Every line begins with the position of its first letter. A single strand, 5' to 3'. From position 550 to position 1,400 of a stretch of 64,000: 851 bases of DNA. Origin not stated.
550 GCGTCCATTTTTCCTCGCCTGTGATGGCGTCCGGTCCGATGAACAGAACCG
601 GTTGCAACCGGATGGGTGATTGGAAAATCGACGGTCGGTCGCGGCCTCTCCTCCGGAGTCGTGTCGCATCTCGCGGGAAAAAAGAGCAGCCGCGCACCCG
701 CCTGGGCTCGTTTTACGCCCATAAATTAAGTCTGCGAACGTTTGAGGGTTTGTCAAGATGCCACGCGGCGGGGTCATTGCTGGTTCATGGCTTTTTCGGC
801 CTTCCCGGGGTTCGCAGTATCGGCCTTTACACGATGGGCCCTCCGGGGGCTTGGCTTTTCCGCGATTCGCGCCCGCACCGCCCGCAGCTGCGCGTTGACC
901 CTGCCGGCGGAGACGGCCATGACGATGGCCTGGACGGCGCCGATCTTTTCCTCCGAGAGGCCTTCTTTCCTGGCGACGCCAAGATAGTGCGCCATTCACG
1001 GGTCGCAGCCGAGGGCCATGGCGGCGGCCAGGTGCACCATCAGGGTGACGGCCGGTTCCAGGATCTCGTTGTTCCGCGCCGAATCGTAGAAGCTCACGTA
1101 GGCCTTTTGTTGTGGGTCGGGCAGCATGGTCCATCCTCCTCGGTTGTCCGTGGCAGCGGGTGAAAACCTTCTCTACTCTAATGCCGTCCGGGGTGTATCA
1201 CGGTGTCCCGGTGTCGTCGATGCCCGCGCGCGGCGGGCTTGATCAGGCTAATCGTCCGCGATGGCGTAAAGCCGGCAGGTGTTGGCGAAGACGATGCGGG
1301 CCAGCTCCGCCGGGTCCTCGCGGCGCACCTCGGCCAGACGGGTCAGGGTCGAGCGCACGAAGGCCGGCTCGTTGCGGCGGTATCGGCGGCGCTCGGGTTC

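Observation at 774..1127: AhpD-like (CMD-family) gene with in-frame TGA at the second position of the CxxC redox motif: selenoprotein candidate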

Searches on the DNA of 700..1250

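Call 9: search_rna_families(source=window, start=700, end=1250, threshold=evalue, max_evalue=10)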
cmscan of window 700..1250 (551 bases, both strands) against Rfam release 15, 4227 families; matches with E-value up to 10: 2.
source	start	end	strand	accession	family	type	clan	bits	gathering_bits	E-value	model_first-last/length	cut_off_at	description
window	794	859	+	RF00052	lin-4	Gene; miRNA;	-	15.7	40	2.7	1-80/80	no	lin-4 microRNA precursor family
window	856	973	-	RF02242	Xoo5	Gene; sRNA;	-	12.7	50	7.6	1-124/124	no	Xanthomonadaceae sRNA Xoo5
